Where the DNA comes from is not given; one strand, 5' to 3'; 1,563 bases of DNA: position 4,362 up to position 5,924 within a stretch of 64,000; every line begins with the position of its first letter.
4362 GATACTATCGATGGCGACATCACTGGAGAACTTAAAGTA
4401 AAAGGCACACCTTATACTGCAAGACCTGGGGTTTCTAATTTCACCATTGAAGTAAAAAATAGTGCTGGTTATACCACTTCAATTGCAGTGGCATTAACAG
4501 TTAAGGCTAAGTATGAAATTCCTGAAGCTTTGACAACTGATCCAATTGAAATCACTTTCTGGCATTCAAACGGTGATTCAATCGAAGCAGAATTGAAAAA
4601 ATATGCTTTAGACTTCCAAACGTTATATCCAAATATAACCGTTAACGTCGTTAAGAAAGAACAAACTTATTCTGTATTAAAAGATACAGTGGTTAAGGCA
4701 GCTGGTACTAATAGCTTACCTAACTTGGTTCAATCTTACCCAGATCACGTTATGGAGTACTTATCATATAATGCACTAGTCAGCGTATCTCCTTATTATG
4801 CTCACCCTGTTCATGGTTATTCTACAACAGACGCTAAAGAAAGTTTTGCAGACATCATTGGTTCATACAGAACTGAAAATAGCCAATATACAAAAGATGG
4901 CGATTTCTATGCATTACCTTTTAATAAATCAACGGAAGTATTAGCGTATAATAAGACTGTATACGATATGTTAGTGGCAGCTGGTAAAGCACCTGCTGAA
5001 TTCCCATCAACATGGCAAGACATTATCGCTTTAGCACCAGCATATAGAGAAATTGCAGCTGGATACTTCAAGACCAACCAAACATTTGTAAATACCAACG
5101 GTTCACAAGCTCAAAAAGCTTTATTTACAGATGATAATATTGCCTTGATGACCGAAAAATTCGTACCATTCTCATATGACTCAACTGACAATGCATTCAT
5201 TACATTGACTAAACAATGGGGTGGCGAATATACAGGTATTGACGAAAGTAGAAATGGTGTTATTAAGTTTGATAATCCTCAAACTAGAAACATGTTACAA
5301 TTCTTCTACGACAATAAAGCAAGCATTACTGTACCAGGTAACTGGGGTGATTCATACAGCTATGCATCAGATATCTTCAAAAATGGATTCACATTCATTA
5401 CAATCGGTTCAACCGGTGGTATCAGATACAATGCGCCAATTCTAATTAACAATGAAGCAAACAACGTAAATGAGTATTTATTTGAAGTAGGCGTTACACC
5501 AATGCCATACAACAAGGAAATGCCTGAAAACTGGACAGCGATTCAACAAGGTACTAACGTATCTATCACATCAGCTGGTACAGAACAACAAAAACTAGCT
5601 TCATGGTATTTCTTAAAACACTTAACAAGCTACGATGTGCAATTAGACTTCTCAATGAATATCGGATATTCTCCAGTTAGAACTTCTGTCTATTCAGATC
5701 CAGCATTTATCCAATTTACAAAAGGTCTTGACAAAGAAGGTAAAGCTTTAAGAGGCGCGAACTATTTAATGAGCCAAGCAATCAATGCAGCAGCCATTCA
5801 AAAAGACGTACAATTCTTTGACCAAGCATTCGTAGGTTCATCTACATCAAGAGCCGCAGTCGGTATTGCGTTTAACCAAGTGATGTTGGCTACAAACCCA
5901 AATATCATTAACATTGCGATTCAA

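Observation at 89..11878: Candidate capture-digest-import module for extracellular nucleic acids: a split YhcR-like nuclease system wired to a CUT1 ABC importer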

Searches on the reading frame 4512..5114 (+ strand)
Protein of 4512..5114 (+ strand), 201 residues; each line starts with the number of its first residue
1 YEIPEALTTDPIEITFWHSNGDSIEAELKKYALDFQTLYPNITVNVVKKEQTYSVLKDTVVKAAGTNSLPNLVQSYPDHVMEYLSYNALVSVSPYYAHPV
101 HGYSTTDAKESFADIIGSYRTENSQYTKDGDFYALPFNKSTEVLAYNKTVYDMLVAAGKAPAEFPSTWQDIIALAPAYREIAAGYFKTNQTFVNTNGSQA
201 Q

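Call 63: search_solved_structures(query=window:4512-5114:+, max_evalue=0.01, show_alignments=5)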
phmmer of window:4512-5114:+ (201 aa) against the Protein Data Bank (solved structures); distinct sequences matched with E-value up to 0.01: 12.
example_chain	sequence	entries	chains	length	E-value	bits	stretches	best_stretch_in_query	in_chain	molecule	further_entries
6rjy_A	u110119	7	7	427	5.1e-09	39.5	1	10-184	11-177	Arabino-oligosaccharids-binding protein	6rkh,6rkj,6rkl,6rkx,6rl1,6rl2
9xf5_A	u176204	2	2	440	3.1e-08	37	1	8-178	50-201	ABC transporter substrate-binding protein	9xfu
6x84_A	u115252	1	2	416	6.4e-07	32.7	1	14-179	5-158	sn-glycerol-3-phosphate-binding periplasmic protein UgpB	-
4aq4_A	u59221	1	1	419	7.1e-07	32.5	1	14-177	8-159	SN-GLYCEROL-3-PHOSPHATE-BINDING PERIPLASMIC PROTEIN UGPB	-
9lff_A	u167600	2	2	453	1.2e-05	28.5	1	12-173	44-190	SN-glycerol-3-phophate ABC transporter, periplasmic SN-glycerol-3-phosphate-binding protei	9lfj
7c0y_A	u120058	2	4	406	0.0045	20.1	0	16-176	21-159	Sugar ABC transporter, periplasmic sugar-binding protein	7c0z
7c14_A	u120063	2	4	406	0.0045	20.1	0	16-176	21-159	Sugar ABC transporter, periplasmic sugar-binding protein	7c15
7c0f_A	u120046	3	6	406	0.0045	20.1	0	16-176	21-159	Sugar ABC transporter, periplasmic sugar-binding protein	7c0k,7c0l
7c0x_A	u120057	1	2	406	0.0045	20.1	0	16-176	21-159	Sugar ABC transporter, periplasmic sugar-binding protein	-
7c16_A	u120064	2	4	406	0.0046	20.1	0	16-176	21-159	Sugar ABC transporter, periplasmic sugar-binding protein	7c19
7c0v_A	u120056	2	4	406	0.0046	20.1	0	16-176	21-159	Sugar ABC transporter, periplasmic sugar-binding protein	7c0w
8art_A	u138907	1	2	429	0.0088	19.2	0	11-179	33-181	Putative secreted maltose-binding protein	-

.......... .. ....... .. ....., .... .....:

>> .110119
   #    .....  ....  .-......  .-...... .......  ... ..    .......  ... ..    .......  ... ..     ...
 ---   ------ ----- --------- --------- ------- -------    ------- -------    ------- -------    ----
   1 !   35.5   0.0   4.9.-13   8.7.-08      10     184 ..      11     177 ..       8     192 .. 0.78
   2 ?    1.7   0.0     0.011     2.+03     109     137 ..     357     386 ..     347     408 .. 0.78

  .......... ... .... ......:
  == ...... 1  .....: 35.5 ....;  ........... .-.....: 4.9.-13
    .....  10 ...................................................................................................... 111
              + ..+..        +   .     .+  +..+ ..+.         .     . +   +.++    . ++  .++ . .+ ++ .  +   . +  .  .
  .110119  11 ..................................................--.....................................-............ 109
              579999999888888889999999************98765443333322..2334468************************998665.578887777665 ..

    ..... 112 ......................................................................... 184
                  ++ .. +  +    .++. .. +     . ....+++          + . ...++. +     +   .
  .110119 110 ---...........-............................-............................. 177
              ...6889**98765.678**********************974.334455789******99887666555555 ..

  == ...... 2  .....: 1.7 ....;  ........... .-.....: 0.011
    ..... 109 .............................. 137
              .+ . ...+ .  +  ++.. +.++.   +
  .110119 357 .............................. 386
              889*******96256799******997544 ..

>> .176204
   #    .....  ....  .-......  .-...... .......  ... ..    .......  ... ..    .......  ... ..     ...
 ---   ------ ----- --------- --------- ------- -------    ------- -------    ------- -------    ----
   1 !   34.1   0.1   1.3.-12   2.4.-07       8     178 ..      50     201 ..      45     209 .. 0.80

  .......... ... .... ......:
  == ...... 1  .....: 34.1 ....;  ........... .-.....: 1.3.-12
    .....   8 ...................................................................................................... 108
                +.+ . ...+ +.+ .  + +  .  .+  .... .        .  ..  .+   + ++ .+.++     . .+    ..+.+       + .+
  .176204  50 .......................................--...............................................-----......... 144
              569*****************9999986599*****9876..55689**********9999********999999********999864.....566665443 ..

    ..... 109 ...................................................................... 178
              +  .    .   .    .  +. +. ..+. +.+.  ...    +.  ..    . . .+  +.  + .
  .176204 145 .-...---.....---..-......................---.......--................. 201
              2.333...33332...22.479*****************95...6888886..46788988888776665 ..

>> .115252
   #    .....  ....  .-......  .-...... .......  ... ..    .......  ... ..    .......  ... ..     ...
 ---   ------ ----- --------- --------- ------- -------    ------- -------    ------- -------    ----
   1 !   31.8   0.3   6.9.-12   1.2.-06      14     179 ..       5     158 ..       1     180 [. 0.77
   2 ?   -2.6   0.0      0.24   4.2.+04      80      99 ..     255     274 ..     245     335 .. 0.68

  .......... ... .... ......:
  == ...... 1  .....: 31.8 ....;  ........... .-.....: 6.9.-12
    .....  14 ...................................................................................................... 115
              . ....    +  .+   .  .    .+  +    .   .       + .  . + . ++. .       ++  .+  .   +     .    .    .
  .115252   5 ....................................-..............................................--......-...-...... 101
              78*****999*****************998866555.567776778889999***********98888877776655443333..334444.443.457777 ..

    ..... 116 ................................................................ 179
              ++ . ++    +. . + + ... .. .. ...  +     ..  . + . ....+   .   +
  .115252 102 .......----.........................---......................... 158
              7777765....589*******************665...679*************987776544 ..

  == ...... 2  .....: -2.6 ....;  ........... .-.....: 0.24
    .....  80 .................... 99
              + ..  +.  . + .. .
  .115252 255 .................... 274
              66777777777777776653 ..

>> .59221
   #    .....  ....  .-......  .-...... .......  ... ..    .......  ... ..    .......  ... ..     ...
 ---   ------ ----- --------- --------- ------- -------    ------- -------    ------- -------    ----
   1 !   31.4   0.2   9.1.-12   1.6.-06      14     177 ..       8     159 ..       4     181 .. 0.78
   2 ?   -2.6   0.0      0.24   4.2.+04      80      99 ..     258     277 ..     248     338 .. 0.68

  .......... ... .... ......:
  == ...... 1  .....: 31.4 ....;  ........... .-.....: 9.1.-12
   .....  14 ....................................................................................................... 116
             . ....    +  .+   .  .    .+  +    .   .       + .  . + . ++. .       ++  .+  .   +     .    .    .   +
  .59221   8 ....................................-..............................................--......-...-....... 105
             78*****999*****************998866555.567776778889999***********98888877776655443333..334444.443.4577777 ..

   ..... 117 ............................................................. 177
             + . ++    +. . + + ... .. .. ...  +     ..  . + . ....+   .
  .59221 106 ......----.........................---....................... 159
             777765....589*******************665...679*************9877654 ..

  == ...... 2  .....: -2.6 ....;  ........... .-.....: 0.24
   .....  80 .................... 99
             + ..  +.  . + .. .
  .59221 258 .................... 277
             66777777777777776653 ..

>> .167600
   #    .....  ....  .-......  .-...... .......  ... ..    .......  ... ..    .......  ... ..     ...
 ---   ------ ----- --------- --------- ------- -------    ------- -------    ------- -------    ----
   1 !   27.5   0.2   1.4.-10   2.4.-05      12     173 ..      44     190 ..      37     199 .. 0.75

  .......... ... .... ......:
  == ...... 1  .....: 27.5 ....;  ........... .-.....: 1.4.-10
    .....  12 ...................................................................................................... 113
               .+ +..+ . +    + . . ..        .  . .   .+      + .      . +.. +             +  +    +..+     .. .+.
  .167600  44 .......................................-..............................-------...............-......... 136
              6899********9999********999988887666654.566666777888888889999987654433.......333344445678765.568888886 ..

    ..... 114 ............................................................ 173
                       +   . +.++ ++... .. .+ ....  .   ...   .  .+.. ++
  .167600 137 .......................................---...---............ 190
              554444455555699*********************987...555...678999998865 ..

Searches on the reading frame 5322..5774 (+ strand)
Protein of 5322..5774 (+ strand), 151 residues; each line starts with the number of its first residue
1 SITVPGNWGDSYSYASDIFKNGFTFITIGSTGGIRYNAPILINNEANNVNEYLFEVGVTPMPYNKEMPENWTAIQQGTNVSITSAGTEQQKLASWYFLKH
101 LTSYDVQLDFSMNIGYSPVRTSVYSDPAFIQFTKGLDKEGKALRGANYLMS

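Call 64: search_solved_structures(query=window:5322-5774:+, max_evalue=0.01, show_alignments=5)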
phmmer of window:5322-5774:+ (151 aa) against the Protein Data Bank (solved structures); distinct sequences matched with E-value up to 0.01: 4.
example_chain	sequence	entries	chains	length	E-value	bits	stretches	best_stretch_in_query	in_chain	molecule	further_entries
1eu8_A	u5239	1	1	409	1.2e-08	38.6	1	55-134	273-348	TREHALOSE/MALTOSE BINDING PROTEIN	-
6dtq_A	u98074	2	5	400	1.9e-05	28.3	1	54-129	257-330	maltose-binding protein MalE3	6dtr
1elj_A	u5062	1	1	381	2.2e-05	28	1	37-129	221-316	MALTODEXTRIN-BINDING PROTEIN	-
5iai_A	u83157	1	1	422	0.0038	20.8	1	53-129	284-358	Sugar ABC transporter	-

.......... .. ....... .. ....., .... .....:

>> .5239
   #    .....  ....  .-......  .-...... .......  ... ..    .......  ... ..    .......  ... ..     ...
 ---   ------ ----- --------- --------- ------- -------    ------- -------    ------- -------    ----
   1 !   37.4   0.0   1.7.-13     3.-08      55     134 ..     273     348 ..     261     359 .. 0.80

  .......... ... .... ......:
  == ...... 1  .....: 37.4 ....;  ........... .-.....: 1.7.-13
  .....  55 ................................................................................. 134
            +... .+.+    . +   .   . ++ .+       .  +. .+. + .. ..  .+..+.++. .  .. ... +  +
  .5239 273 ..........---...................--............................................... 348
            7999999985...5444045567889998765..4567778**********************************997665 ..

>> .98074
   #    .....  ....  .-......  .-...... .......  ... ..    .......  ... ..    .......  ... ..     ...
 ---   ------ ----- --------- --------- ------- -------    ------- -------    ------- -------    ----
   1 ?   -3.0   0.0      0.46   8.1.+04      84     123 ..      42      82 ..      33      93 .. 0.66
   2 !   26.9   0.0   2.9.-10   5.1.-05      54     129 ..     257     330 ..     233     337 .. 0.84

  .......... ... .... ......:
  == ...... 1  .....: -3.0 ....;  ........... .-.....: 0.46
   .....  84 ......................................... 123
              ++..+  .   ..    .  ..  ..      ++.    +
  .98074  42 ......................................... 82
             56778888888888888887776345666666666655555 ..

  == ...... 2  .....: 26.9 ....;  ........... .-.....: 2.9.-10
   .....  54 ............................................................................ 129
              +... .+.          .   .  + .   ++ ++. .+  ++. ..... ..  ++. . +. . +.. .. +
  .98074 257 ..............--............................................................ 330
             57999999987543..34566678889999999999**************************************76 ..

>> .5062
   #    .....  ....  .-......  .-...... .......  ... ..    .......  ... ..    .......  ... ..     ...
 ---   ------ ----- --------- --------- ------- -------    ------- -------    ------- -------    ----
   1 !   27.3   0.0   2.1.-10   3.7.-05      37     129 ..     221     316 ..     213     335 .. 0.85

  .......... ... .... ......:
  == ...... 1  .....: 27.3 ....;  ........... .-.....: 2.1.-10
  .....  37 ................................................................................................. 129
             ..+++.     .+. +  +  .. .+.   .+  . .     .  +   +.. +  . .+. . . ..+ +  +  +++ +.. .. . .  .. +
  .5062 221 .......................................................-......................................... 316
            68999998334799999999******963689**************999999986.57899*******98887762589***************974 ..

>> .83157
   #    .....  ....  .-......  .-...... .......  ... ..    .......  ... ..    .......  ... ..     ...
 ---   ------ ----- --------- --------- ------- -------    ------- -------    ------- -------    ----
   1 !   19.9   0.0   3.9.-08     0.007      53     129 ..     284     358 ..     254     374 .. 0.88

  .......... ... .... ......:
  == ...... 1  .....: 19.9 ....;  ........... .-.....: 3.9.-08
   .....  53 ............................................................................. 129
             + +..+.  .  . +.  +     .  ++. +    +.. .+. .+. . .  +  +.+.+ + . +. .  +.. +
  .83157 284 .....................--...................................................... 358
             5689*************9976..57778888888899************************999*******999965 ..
